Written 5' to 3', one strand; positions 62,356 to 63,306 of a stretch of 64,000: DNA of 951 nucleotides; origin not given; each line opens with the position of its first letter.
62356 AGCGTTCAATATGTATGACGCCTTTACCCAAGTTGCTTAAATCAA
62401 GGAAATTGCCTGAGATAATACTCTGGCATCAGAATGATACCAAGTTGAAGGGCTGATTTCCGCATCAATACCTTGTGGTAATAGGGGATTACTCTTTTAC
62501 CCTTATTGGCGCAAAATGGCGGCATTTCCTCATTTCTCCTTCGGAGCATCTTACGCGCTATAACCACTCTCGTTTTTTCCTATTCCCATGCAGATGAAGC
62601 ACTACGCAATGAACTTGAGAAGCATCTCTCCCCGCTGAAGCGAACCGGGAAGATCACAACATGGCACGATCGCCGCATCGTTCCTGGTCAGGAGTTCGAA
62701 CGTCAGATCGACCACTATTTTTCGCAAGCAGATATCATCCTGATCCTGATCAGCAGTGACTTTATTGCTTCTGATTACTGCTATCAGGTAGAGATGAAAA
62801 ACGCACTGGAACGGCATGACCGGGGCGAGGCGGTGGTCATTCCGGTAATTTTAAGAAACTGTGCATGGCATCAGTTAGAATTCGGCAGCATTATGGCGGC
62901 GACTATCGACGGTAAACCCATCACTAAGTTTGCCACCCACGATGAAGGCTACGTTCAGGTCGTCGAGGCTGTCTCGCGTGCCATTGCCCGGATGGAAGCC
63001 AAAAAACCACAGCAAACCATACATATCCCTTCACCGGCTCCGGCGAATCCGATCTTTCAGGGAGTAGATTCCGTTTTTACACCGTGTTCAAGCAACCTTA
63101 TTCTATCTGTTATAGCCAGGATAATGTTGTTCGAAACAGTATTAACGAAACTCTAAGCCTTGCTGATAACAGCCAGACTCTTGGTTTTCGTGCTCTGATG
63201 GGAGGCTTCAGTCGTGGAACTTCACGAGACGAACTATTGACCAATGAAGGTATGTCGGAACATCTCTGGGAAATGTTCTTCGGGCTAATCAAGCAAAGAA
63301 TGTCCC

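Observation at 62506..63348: TIR-domain gene with non-ATG start and internal frameshift, flanked by Type I R-M and an Mrr-type nuclease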

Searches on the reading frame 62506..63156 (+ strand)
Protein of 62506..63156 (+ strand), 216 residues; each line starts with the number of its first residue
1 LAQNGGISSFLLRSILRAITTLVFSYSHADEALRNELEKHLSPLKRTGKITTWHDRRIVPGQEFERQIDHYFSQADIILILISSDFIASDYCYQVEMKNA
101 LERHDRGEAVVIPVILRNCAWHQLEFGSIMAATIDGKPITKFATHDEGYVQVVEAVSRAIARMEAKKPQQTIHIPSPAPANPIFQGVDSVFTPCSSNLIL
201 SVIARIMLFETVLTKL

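Call 8: profile_search(protein=window:62506-63156:+)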
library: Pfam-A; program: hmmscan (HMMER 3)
A. the first sequence (216 residues): domains with independent E <= 10: 6; with E <= 0.001: 2
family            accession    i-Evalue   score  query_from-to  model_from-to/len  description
TIR_2             PF13676.11    4.1e-14    53.5      24-131         3-105/122  TIR domain
TIR               PF01582.25    7.1e-08    32.9      24-120         8-100/179  TIR domain
D123              PF07065.19       0.13    11.8      74-118       116-159/300  D123
NeA_P2            PF12312.13       0.16    11.8     157-206        89-138/258  Nepovirus subgroup A polyprotein
UFL1              PF23659.1        0.41    11.5       7-49         33-75/120  E3 UFM1-protein ligase 1-like domain
SAVED             PF18145.6        0.85     9.7     125-180       100-154/190  SMODS-associated and fused to various effectors sensor domain

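Call 18: search_protein_families(proteins=[window:62506-63153:+], library=padloc, max_evalue=0.1)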
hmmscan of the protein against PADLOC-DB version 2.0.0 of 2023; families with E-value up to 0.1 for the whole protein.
window:62506-63153:+ (216 aa): 6 families
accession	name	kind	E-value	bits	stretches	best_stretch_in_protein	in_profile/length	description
PDLC00420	ThsB1|ThsB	-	3.4e-89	297.2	1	20-200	2-177/319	TIR-like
PDLC02012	SAVED5--SAVED_TIR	-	4.6e-09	33.9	1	24-116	18-104/404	-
PDLC05062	PDC-S66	-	7e-05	20.4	1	27-114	154-240/282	-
PDLC00417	ThsB1|ThsB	-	0.0064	14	1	23-118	168-262/303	TIR-like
PDLC00419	ThsB1|ThsB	-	0.013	13.3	1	18-126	26-134/165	TIR-like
PDLC03935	RmrT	-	0.032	12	1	22-69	146-191/207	-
